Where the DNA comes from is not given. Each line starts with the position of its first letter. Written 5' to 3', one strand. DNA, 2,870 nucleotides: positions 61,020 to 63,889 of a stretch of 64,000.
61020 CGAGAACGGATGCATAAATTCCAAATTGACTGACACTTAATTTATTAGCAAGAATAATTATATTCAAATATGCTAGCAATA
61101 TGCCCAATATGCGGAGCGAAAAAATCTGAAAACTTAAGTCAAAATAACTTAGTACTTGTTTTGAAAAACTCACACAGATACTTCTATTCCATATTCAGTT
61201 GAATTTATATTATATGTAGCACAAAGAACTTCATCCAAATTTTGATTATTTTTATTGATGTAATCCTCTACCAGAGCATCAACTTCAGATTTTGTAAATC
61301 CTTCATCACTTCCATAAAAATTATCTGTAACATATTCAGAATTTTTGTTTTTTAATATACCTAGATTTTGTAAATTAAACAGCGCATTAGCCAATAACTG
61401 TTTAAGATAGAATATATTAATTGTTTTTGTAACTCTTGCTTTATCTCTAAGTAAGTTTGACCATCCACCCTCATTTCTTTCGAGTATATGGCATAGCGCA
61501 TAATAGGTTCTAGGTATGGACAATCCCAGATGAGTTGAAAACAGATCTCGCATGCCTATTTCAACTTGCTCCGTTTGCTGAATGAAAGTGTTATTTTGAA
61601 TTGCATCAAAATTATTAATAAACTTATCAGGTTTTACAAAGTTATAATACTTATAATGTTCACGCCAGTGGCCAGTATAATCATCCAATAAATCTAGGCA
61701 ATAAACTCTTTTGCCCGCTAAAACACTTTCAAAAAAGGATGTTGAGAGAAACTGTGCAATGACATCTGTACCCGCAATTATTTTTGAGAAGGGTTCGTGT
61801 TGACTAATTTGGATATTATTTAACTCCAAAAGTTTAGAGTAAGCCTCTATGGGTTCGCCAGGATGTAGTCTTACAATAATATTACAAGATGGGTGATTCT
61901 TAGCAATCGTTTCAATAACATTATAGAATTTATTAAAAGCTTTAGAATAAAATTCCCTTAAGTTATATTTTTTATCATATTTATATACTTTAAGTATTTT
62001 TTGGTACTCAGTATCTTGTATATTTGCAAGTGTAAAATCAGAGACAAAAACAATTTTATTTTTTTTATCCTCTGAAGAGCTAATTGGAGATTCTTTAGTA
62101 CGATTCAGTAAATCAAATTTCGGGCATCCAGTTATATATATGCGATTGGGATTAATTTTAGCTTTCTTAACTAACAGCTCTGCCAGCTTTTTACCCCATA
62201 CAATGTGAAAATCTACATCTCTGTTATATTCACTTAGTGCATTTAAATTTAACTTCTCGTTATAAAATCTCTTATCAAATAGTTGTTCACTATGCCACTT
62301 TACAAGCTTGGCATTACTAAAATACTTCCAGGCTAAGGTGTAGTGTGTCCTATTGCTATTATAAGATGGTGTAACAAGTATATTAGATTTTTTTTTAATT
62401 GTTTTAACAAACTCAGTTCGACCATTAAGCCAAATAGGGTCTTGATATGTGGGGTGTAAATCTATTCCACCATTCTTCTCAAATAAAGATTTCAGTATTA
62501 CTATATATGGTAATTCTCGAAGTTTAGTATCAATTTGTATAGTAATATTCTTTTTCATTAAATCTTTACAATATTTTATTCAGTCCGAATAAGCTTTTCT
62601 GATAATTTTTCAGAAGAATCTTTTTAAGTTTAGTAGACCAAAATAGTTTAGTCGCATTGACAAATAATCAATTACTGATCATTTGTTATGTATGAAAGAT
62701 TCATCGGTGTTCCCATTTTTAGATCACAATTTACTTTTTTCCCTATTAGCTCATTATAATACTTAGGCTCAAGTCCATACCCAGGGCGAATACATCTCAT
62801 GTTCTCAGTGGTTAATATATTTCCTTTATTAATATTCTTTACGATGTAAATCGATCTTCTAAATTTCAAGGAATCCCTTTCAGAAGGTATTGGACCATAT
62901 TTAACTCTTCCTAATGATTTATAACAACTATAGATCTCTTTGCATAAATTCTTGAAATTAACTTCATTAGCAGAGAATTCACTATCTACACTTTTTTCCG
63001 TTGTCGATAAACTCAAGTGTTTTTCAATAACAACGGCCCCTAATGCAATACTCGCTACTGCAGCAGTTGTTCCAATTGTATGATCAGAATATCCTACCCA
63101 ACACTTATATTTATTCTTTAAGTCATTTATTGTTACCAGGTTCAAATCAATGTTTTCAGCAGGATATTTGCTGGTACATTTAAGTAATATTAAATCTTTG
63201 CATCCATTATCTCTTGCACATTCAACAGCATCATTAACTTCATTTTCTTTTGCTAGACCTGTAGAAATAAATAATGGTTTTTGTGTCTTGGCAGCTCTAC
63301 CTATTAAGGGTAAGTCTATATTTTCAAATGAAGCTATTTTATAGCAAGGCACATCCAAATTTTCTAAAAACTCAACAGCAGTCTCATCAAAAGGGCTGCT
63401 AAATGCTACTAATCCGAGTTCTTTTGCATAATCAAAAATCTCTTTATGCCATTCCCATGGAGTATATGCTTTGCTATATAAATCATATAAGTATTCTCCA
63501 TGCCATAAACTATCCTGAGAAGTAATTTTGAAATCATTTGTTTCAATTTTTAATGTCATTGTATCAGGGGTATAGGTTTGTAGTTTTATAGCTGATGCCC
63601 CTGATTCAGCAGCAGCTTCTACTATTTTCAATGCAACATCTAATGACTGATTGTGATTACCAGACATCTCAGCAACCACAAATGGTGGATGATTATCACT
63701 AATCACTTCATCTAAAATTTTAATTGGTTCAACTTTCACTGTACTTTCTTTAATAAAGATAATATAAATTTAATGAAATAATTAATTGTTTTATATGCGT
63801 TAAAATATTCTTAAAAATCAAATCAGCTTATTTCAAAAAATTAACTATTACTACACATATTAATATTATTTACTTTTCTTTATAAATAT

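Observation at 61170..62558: Uncharacterised 462-aa soluble protein with RLHP motif and coding homopolymeric A tracts, between a nonulosonate synthase and a flippase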

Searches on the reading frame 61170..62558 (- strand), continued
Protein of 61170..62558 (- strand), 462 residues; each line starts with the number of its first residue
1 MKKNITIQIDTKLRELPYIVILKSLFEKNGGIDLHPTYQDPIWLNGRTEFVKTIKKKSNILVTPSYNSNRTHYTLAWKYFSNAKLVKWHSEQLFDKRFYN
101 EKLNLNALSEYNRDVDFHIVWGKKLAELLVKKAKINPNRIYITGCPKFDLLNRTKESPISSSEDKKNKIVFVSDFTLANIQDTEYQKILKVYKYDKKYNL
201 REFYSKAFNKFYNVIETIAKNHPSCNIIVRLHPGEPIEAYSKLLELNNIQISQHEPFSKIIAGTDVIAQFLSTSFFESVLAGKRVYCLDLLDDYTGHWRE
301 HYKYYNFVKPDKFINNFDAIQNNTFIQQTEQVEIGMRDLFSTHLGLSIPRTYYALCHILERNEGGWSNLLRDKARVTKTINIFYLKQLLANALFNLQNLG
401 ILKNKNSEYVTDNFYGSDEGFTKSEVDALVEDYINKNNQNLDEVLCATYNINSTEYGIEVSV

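Call 73: search_solved_structures(query=A3, max_evalue=10, show_alignments=5)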
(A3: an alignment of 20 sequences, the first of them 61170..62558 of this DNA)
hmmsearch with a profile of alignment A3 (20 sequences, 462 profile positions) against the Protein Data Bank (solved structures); distinct sequences matched with E-value up to 10: 6.
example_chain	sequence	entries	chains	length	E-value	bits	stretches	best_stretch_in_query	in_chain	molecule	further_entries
8fuw_A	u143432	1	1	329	0.048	15.7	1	206-286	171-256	Capsule polysaccharide export protein KpsC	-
6mgc_A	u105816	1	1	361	0.06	15.3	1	206-286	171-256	Capsule polysaccharide export protein KpsC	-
8fux_A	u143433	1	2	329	0.073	15.1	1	207-286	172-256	Capsule polysaccharide export protein KpsC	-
8csb_A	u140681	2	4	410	1.1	11.1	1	210-283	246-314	N-acetyl glucosaminyl transferase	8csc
5fa0_A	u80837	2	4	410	1.2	11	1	210-283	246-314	Putative N-acetyl glucosaminyl transferase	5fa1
8cse_A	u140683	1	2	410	1.2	11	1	210-283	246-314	N-acetyl glucosaminyl transferase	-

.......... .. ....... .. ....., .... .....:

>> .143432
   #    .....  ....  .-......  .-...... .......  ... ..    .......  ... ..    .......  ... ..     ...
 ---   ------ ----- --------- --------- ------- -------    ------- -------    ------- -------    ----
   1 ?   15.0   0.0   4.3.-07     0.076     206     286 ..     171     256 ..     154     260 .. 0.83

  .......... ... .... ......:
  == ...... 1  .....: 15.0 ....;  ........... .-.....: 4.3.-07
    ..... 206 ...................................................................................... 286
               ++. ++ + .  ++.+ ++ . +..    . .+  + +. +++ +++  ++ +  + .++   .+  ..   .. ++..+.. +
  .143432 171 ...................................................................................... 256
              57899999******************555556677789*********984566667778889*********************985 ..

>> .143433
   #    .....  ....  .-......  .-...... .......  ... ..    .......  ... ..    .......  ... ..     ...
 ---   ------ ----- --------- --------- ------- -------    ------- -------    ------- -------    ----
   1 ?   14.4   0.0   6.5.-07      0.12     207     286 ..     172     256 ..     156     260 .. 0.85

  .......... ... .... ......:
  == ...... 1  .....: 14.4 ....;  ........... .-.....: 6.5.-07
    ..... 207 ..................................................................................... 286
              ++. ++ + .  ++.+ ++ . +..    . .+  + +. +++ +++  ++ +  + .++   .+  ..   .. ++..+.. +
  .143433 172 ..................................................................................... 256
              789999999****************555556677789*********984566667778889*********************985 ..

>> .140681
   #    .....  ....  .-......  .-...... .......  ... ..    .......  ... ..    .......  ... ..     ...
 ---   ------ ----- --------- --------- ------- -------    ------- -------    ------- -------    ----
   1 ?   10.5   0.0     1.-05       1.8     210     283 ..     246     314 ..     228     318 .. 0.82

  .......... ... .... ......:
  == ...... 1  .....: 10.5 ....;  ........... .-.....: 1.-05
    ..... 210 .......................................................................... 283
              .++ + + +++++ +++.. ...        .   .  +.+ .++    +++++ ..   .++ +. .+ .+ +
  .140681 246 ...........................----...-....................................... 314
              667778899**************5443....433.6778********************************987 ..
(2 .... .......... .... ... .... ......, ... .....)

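Call 75: search_protein_families(library=pfam, proteins=[L002:3-1325:+, L002:2196-3224:+, L002:11386-12663:+, L002:5490-6551:+, L012:3-1205:+], max_evalue=0.01)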
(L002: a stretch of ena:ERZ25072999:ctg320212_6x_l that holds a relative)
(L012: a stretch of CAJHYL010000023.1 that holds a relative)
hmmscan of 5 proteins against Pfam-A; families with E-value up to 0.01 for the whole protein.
L002:3-1325:+ (440 aa): 1 family
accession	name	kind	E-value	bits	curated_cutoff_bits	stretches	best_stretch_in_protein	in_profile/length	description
PF09295.16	ChAPs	-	0.00028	20.5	20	1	239-420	140-307/395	ChAPs (Chs5p-Arf1p-binding proteins)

L002:2196-3224:+ (342 aa): 2 families
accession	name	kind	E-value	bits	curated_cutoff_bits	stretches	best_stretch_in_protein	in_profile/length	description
PF04007.18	DUF354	-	1.3e-19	71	22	1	2-297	2-310/349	Protein of unknown function (DUF354)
PF02350.25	Epimerase_2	-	0.0048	16.2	30.6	1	237-310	249-318/347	UDP-N-acetylglucosamine 2-epimerase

L002:11386-12663:+ (425 aa): 1 family
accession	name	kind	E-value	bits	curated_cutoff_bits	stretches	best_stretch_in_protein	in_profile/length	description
PF01943.22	Polysacc_synt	-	0.00094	19.1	28.2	1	18-203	9-196/274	Polysaccharide biosynthesis protein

L002:5490-6551:+ (353 aa): 1 family
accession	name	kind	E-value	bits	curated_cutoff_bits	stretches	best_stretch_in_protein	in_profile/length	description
PF03102.20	NeuB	-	1.5e-66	224.7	22.1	1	34-278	1-238/241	NeuB family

L012:3-1205:+ (401 aa): 0 families

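Call 76: search_dna_similar(query=window:61170-62558:-, collection=plasmids, mode=protein, max_evalue=0.001, max_rows=30)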
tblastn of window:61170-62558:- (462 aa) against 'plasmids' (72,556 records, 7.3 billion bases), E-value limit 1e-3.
No match.

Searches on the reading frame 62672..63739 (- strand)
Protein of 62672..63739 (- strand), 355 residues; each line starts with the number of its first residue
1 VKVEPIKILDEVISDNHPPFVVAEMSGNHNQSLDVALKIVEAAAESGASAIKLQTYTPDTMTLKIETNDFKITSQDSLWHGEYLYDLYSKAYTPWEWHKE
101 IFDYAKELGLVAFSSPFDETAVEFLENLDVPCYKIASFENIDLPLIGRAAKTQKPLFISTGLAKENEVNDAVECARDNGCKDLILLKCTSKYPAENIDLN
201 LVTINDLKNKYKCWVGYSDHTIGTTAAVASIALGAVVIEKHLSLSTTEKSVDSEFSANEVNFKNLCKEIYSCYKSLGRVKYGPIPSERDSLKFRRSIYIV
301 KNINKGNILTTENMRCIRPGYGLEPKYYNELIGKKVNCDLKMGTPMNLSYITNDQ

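Call 3: search_protein_families(library=pfam, proteins=[window:62672-63739:-], max_evalue=1)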
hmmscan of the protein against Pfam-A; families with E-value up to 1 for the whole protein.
window:62672-63739:- (355 aa): 2 families
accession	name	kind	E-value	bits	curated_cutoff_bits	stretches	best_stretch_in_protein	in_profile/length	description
PF03102.20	NeuB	-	7e-81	271.7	22.1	1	39-279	1-239/241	NeuB family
PF08666.17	SAF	-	5.3e-09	36.9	21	1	294-349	1-60/63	SAF domain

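Call 4: search_protein_families(library=ncbifam, proteins=[window:62672-63739:-], max_evalue=1)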
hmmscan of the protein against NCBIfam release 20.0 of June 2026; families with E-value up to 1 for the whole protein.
window:62672-63739:- (355 aa): 2 families
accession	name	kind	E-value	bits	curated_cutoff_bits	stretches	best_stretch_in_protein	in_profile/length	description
TIGR03586.1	PseI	equivalog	5e-143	476.2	340.25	1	18-346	1-327/327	pseudaminic acid synthase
TIGR03569.1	NeuB_NnaB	equivalog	7.2e-80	268.5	399.65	1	19-344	1-327/329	N-acetylneuraminate synthase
